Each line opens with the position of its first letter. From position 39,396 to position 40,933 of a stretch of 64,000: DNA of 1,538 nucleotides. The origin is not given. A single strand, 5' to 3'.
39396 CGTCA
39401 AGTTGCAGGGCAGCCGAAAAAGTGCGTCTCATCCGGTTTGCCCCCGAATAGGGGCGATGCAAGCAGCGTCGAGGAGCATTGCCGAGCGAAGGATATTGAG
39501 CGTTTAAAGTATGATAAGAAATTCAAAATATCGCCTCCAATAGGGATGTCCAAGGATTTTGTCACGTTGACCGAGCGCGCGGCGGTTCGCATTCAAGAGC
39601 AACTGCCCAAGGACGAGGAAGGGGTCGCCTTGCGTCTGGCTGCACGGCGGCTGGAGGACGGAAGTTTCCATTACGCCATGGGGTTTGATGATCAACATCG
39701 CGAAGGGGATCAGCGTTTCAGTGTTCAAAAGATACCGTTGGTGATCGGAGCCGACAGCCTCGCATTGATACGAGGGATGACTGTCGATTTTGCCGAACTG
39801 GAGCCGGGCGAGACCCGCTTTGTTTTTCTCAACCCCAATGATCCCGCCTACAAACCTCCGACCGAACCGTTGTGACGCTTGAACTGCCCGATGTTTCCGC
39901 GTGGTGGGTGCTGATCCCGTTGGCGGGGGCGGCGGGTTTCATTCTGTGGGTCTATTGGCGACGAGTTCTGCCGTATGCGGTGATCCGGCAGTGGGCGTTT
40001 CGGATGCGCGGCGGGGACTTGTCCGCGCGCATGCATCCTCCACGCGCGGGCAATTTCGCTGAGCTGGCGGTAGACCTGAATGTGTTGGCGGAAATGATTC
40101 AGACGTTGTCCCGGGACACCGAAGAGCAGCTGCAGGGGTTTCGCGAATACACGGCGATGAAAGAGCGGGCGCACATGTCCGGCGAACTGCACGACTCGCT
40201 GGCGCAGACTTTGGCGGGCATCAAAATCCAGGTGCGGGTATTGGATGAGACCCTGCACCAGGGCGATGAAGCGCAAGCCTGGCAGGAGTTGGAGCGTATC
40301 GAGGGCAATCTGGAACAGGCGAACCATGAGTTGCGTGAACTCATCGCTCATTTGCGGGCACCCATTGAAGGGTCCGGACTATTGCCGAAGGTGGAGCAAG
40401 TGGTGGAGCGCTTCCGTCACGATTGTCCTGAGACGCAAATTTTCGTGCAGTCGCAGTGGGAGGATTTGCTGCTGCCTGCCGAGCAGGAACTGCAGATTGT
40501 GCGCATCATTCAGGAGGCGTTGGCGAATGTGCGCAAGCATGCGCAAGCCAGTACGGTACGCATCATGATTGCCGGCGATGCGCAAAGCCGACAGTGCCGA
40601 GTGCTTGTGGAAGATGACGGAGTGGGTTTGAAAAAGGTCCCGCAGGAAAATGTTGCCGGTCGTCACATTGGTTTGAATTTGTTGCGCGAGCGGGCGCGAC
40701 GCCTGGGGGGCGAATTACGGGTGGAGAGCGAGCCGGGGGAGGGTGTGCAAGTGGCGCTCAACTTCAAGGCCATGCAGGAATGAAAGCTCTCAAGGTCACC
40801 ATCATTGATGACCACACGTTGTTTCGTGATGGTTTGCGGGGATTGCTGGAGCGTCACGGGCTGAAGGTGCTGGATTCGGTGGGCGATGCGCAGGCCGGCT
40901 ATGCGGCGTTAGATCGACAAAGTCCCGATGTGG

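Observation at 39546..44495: Cysteine-less HesB/IscA-fold protein translationally coupled to a sensor-less NarX-type kinase, NarL-type regulator and two OprO/P-family porins, divergent from the mtoX array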

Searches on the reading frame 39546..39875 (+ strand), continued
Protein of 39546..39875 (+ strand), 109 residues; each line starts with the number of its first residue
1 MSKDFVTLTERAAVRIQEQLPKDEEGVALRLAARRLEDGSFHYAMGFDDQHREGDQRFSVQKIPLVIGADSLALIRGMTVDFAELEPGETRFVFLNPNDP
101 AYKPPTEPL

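Call 62: search_protein_representatives(alignment_id=A1)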
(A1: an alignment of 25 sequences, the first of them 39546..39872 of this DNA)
Query: 25 sequences, 104 profile positions. Proteins with E-value up to 0.001 (for the whole library): 3572; up to 1e-10: 264; up to 1e-30: 17. The best 150 are listed.
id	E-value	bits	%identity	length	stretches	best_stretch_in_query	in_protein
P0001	1.0e-41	157.3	-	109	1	1-103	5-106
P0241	1.5e-41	156.8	-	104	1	1-103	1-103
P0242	4.0e-41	155.4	-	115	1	1-104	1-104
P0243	5.6e-37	142.1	-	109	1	2-104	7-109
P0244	5.8e-36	138.8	-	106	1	1-103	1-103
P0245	3.5e-35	136.3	-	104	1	1-104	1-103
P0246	1.3e-33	131.3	-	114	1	1-103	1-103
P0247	9.8e-33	128.5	-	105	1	1-103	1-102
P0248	1.5e-32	127.9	-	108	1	1-103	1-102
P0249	1.9e-32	127.5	-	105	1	1-103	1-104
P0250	3.2e-32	126.8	-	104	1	1-103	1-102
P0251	5.2e-32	126.1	-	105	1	1-100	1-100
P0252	7.1e-32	125.7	-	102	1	1-100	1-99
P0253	7.6e-32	125.6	-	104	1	1-104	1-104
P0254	9.2e-32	125.3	-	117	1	1-103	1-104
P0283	3.4e-25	104.2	-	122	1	1-100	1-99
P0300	1.4e-22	95.9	-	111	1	1-103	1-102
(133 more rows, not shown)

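Call 64: search_protein_families(library=pfam, proteins=[L011:3067-4020:-, L011:4199-5380:+, L011:5428-7857:+, L011:9929-10510:+, L011:10249-11556:-, L011:10579-11715:+, L011:12092-15205:-], max_evalue=0.0001)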
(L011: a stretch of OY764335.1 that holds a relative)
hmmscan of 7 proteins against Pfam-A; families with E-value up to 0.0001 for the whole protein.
L011:3067-4020:- (317 aa): 1 family
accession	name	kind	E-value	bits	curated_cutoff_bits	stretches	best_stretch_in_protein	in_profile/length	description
PF13182.11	DUF4007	-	1.4e-85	287.4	27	1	15-301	1-281/288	Protein of unknown function (DUF4007)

L011:4199-5380:+ (393 aa): 3 families
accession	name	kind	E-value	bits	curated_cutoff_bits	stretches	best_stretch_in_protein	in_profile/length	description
PF00266.25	Aminotran_5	-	1.2e-70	238.8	21.5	1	4-371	1-369/371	Aminotransferase class-V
PF01212.27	Beta_elim_lyase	-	1.5e-09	38.1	27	1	52-220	38-213/288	Beta-eliminating lyase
PF00282.25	Pyridoxal_deC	-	1.8e-08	34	27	1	67-220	106-281/375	Pyridoxal-dependent decarboxylase conserved domain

L011:5428-7857:+ (809 aa): 0 families

L011:9929-10510:+ (193 aa): 0 families

L011:10249-11556:- (435 aa): 2 families
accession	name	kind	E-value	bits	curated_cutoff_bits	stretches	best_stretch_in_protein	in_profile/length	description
PF07804.18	HipA_C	-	1.1e-51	176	30.5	1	168-403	1-209/213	HipA-like C-terminal domain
PF13657.11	Couple_hipA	-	1.5e-20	73.9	22.5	1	5-115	2-98/99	HipA N-terminal domain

L011:10579-11715:+ (378 aa): 0 families

L011:12092-15205:- (1037 aa): 4 families
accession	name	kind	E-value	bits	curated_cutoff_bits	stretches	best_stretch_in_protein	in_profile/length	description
PF00580.27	UvrD-helicase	-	5.1e-44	151.4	23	2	135-255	1-120/271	UvrD/REP helicase N-terminal domain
PF13245.12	AAA_19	-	6.4e-17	62.4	25.1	1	139-592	1-133/134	AAA domain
PF13361.12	UvrD_C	-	2e-09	37.8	25.6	1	797-864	290-347/350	UvrD-like helicase C-terminal domain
PF13538.12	UvrD_C_2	-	1.3e-08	34.9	27.4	0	840-863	29-52/52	UvrD-like helicase C-terminal domain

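Call 74: predict_structure(alignment_id=A1)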
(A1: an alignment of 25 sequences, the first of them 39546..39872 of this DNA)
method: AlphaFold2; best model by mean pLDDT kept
length: 109 residues; sequences in the alignment: 25
mean_pLDDT: 90.2   pTM: 0.79
mean pLDDT of the five models: 90.2, 89.9, 89.2, 88.7, 88.4
residues with pLDDT >= 90: 85; 70-90: 17; 50-70: 4; < 50: 3
segments of 3 or more residues with pLDDT < 50: none
pLDDT, mean of each block of 10 residues (from residue 1): 79 95 92 95 95 93 95 94 91 93 70
secondary structure, 60 per line:
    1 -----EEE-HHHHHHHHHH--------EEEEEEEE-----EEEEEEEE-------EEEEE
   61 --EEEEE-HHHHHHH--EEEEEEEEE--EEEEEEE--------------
elements in order: E6-8 H10-19 E28-35 E41-48 E56-60 E63-67 H69-75 E78-86 E89-95

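Call 76: fold_search(model_id=the predicted structure, library=pdb)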
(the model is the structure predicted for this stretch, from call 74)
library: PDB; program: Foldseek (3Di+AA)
matches with E <= 10: 162; with E <= 0.001: 8
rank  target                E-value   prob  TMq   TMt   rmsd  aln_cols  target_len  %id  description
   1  2k4z_MODEL_1_A        3.4e-08  1.00  0.75  0.67   3.5       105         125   43  Solution NMR Structure of Allochromatium vinosum DsrR: Northeast Structural Genomics Consortium Target OP5 (released 2008-07-22)
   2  1r94_A                1.1e-06  1.00  0.73  0.82   2.4        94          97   30  Crystal Structure of IscA (MERCURY DERIVATIVE) (released 2003-12-23)
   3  2d2a_A                5.7e-06  1.00  0.69  0.67   3.6        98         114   26  Crystal Structure of Escherichia coli SufA Involved in Biosynthesis of Iron-sulfur Clusters (released 2005-12-13)
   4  2d2a_B                5.7e-06  1.00  0.68  0.72   3.6        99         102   25  Crystal Structure of Escherichia coli SufA Involved in Biosynthesis of Iron-sulfur Clusters (released 2005-12-13)
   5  1s98_A                1.1e-05  1.00  0.71  0.79   2.5        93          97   29  E.coli IscA crystal structure to 2.3 A (released 2004-06-01)
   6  2apn_MODEL_1_A        4.4e-05  1.00  0.61  0.59   5.2       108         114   27  hi1723 solution structure (released 2006-10-03)
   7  1x0g_A                8.6e-05  1.00  0.64  0.68   2.8        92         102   27  Crystal Structure of IscA with the [2Fe-2S] cluster (released 2006-06-06)
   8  1x0g_C                8.6e-05  1.00  0.66  0.65   3.4        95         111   27  Crystal Structure of IscA with the [2Fe-2S] cluster (released 2006-06-06)
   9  1nwb_MODEL_1_A        1.4e-03  1.00  0.62  0.66   5.1        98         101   26  Solution NMR Structure of Protein AQ_1857 from Aquifex aeolicus: Northeast Structural Genomics Consortium Targ (released 2003-06-03)
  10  9a4q_B                3.0e-02  0.98  0.47  0.51   4.8        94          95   18  Integrative model of ODPA-YNER by crosslinking MS and deep learning (released 2024-09-18)
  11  1x0g_D                6.7e-02  0.93  0.52  0.54  19.7       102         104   22  Crystal Structure of IscA with the [2Fe-2S] cluster (released 2006-06-06)
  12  1x0g_B                9.8e-02  0.91  0.49  0.49  20.9        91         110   26  Crystal Structure of IscA with the [2Fe-2S] cluster (released 2006-06-06)
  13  9swn_A                6.2e-01  0.04  0.18  0.04  16.8       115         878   11  Cryo-EM structure of yeast telomerase holoenzyme (released 2026-04-08)
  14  6am0_A                1.0e+00  0.09  0.26  0.13  13.6       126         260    9  Crystal structure of K. lactis Edc1-Dcp1-Dcp2-Edc3 decapping complex with synthetic cap substrate analog (released 2018-03-21)
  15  6pew_A                1.5e+00  0.10  0.24  0.07  11.2        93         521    4  CryoEM Plasmodium falciparum glutamine synthetase (released 2019-12-11)
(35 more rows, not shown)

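Call 79: find_encoding_contigs(protein=P0300, flank=6000, max_places=2)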
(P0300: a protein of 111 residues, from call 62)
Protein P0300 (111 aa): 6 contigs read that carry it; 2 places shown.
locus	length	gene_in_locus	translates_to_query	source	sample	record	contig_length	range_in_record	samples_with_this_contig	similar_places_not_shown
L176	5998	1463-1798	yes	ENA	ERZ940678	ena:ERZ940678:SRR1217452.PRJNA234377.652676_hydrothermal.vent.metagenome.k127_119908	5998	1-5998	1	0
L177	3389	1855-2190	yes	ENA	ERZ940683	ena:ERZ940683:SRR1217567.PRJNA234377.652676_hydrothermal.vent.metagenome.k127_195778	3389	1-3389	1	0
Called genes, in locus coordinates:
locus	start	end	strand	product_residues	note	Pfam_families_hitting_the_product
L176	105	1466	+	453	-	PF01656:CbiA, PF13500:AAA_26, PF07685:GATase_3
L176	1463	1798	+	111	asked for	PF01521:Fe-S_biosyn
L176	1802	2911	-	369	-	PF01520:Amidase_3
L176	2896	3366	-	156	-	PF02367:TsaE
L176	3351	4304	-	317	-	PF01699:Na_Ca_ex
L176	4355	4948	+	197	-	-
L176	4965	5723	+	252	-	PF02602:HEM4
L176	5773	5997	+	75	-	?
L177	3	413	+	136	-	?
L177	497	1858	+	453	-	PF01656:CbiA, PF13500:AAA_26, PF07685:GATase_3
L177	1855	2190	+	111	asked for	PF01521:Fe-S_biosyn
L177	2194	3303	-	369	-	PF01520:Amidase_3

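Call 80: find_encoding_contigs(protein=P0283, flank=6000, max_places=2)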
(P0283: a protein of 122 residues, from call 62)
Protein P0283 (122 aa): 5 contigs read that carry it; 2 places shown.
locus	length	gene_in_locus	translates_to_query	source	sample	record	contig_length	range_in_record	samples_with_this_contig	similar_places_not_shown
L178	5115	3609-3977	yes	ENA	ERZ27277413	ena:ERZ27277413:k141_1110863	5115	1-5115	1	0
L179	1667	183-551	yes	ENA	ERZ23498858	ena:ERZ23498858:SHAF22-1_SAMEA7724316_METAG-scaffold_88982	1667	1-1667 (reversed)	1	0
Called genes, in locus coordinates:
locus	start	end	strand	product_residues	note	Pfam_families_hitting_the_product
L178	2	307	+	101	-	?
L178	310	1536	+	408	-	PF03916:NrfD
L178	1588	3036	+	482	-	PF01656:CbiA, PF13500:AAA_26, PF07685:GATase_3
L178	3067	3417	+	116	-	PF04358:DsrC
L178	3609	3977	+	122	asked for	PF01521:Fe-S_biosyn (weak)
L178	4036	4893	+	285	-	PF00590:TP_methylase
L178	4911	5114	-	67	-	?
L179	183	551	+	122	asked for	PF01521:Fe-S_biosyn (weak)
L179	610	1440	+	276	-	PF00590:TP_methylase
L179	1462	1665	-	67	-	?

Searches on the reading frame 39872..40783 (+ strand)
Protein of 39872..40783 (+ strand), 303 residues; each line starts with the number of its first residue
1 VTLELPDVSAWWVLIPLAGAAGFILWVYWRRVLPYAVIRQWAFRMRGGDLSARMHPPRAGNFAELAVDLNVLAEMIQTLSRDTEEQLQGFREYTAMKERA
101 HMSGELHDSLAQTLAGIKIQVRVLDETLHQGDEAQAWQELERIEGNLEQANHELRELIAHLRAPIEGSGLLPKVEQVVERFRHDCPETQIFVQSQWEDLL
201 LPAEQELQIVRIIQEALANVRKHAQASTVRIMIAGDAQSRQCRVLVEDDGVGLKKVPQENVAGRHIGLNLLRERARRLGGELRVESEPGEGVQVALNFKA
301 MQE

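Call 3: search_protein_families(library=pfam, proteins=[window:39872-40783:+], max_evalue=0.01)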
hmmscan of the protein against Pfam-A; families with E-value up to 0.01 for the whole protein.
window:39872-40783:+ (303 aa): 4 families
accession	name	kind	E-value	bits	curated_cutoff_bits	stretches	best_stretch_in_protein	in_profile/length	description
PF07730.19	HisKA_3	-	4.3e-14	53.2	24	1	98-164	1-66/68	Histidine kinase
PF02518.31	HATPase_c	-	1.2e-12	48.6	26.4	1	206-299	3-108/111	Histidine kinase-, DNA gyrase B-, and HSP90-like ATPase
PF13581.12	HATPase_c_2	-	0.00025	21.5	27.4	1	197-257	20-85/127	Histidine kinase-like ATPase domain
PF10938.13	YfdX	-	0.0061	17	26.6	0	127-212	11-64/149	YfdX protein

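Call 4: search_protein_families(library=ncbifam, proteins=[window:39872-40783:+], max_evalue=0.01)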
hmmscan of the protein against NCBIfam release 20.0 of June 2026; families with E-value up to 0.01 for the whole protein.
window:39872-40783:+ (303 aa): 21 families
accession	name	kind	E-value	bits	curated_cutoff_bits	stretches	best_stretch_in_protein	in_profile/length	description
NF008184.0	PRK10935.1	equivalog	2.4e-41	142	553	1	85-302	350-561/565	nitrate/nitrite two-component system sensor histidine kinase NarQ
NF007896.0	PRK10600.1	equivalog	4.5e-33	114.8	578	1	78-301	372-586/598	nitrate/nitrite two-component system sensor histidine kinase NarX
NF052443.1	SensHisKinMctS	equivalog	1.7e-24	86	700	1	95-291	247-441/457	two-component system sensor histidine kinase MctS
NF052531.1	Strep_LiaS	equivalog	1.2e-21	77.3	450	1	64-296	102-323/328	envelope stress sensor histidine kinase LiaS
NF008649.0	PRK11644.1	equivalog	1.8e-20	73.1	408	1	98-296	303-494/499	signal transduction histidine-protein kinase/phosphatase UhpB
NF047786.1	his_kin_MadS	equivalog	3.9e-20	72.4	500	1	76-296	208-431/434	MadS family sensor histidine kinase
NF047322.1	HK_morpho_MacS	equivalog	1.9e-15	57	300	1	72-297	155-365/367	MacS family sensor histidine kinase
NF040691.1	MtrAB_MtrB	equivalog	1e-11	44.5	450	1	21-296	201-488/507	MtrAB system histidine kinase MtrB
NF007898.0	PRK10604.1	equivalog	3.3e-07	29.8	478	1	13-275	143-383/433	two-component system sensor histidine kinase RstB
NF046044.1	PnpS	equivalog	1.7e-06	27.4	400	1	173-281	250-372/390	two-component system histidine kinase PnpS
NF051872.1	HisKinPhyk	equivalog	2.6e-05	23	750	1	213-298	454-536/537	sensor histidine kinase PhyK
NF008298.1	PRK11086.1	subfamily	2.7e-05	22.8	520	1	147-297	367-522/529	DcuS/MalK family sensor histidine kinase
NF041735.1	hist_kin_RppB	equivalog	0.00062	18.7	400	0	105-280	226-402/438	two-component system sensor histidine kinase RppB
NF033092.0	HK_WalK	equivalog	0.00079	18.1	725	0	174-280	453-557/594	cell wall metabolism sensor histidine kinase WalK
NF041336.1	CheA_Halo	equivalog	0.00082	18.1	950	1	260-298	497-535/666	chemotaxis protein CheA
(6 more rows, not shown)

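Call 43: find_related_loci(query=A4, collection=metagenome_contigs, flank=4000)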
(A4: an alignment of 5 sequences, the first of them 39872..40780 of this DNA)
Query A4 (303 aa) in metagenome_contigs; peptide patterns used: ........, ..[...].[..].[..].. (x = any residue, [..] = any of these).
600 stretches matched a pattern (row limit reached: there are more); 579 encode a relative of the query (tblastn E <= 1e-3); the best 80 are kept; 80 distinct loci.
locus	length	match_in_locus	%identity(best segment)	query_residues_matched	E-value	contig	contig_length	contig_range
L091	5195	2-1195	58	72-298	3e-77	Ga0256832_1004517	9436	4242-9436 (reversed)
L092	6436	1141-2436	55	36-301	1e-74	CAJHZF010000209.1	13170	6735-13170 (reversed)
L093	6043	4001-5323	54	34-303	3e-71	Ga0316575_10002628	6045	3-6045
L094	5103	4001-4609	56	96-300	6e-71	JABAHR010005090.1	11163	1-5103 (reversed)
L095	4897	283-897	54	94-298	1e-70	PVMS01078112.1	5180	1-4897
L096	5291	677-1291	55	94-299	3e-70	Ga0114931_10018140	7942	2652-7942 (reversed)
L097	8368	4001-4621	53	91-298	6e-70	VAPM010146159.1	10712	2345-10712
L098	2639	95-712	55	94-301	5e-71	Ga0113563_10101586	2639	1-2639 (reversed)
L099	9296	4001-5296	52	32-299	2e-69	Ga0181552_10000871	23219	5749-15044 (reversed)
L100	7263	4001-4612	53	94-298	2e-69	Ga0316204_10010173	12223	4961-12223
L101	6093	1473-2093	52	90-299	5e-68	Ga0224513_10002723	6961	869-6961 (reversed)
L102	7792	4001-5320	52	34-303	5e-67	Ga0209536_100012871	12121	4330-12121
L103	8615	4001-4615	54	94-300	1e-66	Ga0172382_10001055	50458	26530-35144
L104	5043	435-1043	53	94-298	9e-66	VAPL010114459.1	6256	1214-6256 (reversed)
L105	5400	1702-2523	43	34-301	1e-65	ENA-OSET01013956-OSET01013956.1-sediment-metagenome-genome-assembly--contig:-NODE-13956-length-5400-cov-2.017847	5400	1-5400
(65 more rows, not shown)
